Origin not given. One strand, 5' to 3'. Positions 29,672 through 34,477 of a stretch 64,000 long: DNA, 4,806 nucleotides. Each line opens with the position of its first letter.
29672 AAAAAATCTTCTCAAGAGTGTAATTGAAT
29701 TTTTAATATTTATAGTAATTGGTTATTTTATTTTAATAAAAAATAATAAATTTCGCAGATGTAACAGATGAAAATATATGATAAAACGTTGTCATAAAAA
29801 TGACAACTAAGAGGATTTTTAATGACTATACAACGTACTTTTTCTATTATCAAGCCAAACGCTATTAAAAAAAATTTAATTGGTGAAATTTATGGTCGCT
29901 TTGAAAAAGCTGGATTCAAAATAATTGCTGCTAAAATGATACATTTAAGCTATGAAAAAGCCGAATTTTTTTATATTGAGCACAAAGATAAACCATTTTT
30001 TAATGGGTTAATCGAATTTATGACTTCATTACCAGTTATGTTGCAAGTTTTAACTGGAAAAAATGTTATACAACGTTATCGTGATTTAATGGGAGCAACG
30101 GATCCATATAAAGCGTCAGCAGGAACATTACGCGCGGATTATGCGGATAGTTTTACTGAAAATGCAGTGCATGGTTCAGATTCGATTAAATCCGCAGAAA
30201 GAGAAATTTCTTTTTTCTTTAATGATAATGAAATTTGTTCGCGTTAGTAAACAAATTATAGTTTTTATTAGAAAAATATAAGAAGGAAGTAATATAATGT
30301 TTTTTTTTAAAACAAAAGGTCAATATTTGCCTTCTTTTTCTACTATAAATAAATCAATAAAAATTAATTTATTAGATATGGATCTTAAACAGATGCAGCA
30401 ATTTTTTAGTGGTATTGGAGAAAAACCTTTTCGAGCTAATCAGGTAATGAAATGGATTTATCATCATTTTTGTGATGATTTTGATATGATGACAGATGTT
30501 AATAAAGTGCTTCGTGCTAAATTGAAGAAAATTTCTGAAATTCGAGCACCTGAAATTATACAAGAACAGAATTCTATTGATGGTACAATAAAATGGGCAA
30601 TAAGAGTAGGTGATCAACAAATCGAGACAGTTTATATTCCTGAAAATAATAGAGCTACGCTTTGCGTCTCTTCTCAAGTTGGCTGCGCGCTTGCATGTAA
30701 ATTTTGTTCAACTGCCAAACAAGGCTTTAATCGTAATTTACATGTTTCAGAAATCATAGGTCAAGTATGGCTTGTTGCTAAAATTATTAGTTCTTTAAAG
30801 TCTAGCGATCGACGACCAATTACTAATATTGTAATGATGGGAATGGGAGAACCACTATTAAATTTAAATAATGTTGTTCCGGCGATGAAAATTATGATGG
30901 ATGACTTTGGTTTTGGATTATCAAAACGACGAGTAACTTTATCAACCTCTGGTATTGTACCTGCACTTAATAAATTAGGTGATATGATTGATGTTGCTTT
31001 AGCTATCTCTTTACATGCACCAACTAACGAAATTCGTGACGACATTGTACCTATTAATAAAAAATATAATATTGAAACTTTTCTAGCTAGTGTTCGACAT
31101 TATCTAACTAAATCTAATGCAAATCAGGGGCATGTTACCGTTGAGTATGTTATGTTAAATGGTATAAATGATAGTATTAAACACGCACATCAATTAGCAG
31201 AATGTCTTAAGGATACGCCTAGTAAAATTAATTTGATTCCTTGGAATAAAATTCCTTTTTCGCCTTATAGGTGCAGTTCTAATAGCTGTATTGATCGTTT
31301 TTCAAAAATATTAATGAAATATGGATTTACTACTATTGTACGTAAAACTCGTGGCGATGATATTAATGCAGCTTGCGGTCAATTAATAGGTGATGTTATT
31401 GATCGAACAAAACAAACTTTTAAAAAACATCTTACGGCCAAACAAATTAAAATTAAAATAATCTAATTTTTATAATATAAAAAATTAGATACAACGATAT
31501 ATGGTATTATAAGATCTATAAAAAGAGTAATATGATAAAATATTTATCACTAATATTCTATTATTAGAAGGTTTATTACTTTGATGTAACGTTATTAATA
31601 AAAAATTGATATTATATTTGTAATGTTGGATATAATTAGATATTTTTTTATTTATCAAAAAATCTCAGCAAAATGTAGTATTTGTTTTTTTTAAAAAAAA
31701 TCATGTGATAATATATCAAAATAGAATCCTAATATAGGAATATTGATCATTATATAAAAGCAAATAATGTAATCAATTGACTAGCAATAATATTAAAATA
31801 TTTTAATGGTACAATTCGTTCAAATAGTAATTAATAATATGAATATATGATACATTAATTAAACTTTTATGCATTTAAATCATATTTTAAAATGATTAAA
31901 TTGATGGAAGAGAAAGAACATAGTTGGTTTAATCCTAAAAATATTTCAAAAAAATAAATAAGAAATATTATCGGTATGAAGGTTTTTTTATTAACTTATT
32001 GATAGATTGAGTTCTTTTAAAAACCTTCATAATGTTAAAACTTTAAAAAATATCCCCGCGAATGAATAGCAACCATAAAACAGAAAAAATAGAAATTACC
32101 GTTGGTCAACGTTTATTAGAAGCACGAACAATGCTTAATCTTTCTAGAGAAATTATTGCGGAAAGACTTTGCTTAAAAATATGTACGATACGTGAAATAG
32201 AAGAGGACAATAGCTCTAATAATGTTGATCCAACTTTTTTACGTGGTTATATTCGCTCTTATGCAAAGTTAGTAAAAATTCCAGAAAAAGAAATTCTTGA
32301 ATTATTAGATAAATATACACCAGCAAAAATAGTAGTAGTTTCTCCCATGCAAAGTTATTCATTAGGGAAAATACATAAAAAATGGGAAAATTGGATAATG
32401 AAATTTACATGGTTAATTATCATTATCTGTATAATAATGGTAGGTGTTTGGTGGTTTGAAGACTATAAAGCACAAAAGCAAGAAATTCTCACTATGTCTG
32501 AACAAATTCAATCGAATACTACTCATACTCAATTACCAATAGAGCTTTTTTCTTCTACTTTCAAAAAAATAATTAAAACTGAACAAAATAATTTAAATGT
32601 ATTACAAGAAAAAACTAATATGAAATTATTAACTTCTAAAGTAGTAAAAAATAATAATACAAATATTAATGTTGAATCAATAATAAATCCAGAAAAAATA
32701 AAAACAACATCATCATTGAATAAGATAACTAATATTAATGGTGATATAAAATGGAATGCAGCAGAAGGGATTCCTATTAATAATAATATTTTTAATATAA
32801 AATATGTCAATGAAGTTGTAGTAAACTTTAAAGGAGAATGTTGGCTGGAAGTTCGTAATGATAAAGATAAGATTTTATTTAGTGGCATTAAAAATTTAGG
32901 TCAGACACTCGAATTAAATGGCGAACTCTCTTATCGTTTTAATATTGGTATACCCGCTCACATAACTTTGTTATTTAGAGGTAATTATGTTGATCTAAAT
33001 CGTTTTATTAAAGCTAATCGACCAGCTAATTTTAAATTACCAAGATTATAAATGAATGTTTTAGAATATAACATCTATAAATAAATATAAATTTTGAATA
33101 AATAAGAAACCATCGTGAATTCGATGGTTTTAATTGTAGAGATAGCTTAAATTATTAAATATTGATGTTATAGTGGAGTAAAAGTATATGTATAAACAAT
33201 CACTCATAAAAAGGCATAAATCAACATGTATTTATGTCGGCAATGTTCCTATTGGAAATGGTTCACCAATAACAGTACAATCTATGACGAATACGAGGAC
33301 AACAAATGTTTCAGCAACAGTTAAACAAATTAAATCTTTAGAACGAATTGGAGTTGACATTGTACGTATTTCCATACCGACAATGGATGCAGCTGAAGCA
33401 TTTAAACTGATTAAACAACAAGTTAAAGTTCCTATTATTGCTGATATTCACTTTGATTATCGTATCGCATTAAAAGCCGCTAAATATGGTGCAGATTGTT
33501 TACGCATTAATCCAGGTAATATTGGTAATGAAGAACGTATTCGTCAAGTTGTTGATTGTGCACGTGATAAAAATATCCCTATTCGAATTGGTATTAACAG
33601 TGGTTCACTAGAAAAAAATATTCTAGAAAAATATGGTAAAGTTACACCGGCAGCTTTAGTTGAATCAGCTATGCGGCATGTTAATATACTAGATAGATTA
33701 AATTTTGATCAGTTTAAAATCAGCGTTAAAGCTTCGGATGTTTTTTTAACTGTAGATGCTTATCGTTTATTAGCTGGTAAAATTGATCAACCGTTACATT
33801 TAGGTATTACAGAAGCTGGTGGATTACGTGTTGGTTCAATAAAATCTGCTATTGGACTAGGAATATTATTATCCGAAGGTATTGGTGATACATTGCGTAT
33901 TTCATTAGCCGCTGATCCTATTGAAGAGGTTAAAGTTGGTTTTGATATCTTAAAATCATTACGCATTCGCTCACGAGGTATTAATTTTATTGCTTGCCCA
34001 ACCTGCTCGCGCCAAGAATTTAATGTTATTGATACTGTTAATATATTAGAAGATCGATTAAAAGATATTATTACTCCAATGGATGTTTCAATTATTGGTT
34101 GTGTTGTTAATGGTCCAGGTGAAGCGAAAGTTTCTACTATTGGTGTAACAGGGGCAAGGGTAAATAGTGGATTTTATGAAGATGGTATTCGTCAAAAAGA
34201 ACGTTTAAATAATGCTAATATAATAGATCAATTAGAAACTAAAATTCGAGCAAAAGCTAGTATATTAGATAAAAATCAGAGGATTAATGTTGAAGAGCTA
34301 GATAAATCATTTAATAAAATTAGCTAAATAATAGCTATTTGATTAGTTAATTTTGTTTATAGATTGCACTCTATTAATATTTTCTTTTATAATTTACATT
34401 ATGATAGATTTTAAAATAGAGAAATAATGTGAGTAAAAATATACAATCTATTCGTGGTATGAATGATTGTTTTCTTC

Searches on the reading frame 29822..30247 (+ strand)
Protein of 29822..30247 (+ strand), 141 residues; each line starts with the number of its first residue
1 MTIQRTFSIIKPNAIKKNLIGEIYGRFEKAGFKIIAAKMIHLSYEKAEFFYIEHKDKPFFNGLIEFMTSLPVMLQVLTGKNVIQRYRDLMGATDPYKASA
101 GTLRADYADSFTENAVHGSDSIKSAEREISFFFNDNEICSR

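Call 5: search_protein_families(library=ncbifam, proteins=[window:29822-30247:+], max_evalue=0.00001)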
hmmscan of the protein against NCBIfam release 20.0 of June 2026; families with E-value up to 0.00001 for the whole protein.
window:29822-30247:+ (141 aa): 6 families
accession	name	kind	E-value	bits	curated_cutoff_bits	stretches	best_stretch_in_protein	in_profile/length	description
NF001908.0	PRK00668.1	equivalog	4.8e-61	204.7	155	1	1-140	1-140/141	nucleoside-diphosphate kinase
NF011112.0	PRK14540.1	equivalog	1.8e-43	147.6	202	1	3-135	2-134/135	nucleoside-diphosphate kinase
NF011114.0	PRK14542.1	equivalog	1.4e-41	141.4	250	1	4-138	2-136/137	nucleoside-diphosphate kinase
NF011116.0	PRK14545.1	equivalog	2.2e-41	141.3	217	1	1-137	1-137/139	nucleoside-diphosphate kinase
NF011113.0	PRK14541.1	equivalog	2.5e-41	141.1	255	1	4-139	2-137/140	nucleoside-diphosphate kinase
NF011115.0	PRK14543.1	equivalog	2.7e-26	92.5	287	1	1-139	3-156/169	nucleoside-diphosphate kinase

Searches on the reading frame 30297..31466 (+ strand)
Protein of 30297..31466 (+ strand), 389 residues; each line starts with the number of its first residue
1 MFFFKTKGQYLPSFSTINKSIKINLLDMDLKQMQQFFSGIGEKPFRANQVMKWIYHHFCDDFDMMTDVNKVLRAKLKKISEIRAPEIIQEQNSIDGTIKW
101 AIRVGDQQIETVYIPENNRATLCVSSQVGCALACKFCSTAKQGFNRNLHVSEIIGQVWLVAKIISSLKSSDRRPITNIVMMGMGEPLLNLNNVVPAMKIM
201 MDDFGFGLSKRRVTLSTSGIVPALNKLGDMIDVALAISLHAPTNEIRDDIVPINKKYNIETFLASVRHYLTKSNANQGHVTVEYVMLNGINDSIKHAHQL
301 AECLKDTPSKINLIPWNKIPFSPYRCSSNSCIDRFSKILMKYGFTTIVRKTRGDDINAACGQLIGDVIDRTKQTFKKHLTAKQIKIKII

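Call 5: search_protein_families(library=ncbifam, proteins=[window:30297-31466:+], max_evalue=0.00001)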
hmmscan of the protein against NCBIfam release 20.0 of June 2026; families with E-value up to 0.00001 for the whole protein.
window:30297-31466:+ (389 aa): 11 families
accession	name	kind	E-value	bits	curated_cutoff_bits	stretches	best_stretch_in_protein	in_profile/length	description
NF008396.0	PRK11194.1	equivalog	5.8e-211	700.1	633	1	17-388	7-378/379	dual-specificity RNA methyltransferase RlmN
TIGR00048.1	rRNA_mod_RlmN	equivalog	5.1e-158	525.6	290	1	19-374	3-354/355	dual-specificity RNA methyltransferase RlmN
NF011031.0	PRK14461.1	equivalog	2.4e-79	267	601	1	19-366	4-364/372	ribosomal RNA large subunit methyltransferase N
NF000424.4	CfrAB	exception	3.4e-65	220.7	530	1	31-364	5-337/338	Cfr family 23S rRNA (adenine(2503)-C(8))-methyltransferase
NF011024.0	PRK14453.1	equivalog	4.3e-65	220.2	468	1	31-366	9-343/348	23S rRNA (adenine(2503)-C(8))-methyltransferase Cfr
TIGR04432.1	rSAM_Cfr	equivalog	5.1e-64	216.7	550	1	31-365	7-340/341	Cfr family 23S rRNA (adenine(2503)-C(8))-methyltransferase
NF011040.0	PRK14470.1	equivalog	1.4e-50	172.7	441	1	68-363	43-331/338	ribosomal RNA large subunit methyltransferase N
NF011034.0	PRK14464.1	equivalog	1.8e-47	161.8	422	1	28-380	1-343/348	RNA methyltransferase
NF038170.1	lachnocin_rSAM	equivalog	4.9e-09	35.5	550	1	53-296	14-251/440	lachnocin radical SAM maturase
TIGR04038.1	tatD_link_rSAM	subfamily_domain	7.6e-08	32.4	129.7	1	129-303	17-181/192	TatD family nuclease-associated radical SAM protein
TIGR04100.1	rSAM_pair_X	hypoth_equivalog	2.5e-06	27.2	262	0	130-303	18-186/197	TIGR04100 family radical SAM protein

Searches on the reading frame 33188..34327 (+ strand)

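Call 5: search_protein_families(library=ncbifam, proteins=[window:33188-34327:+], max_evalue=0.00001)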
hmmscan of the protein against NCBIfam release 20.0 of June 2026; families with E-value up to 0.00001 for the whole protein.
window:33188-34327:+ (379 aa): 4 families
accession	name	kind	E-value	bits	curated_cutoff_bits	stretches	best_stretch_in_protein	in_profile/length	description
NF001540.0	PRK00366.1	equivalog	1.2e-150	501.3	345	1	3-357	7-361/364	flavodoxin-dependent (E)-4-hydroxy-3-methylbut-2-enyl-diphosphate synthase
TIGR00612.1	ispG_gcpE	equivalog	1.8e-119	399.1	280.25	1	9-352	1-355/357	(E)-4-hydroxy-3-methylbut-2-enyl-diphosphate synthase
NF002534.0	PRK02048.1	equivalog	3.3e-64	217.7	886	3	115-250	140-279/613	4-hydroxy-3-methylbut-2-en-1-yl diphosphate synthase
NF001912.0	PRK00694.1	equivalog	6.8e-61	206.6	1045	3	124-256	154-289/606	4-hydroxy-3-methylbut-2-en-1-yl diphosphate synthase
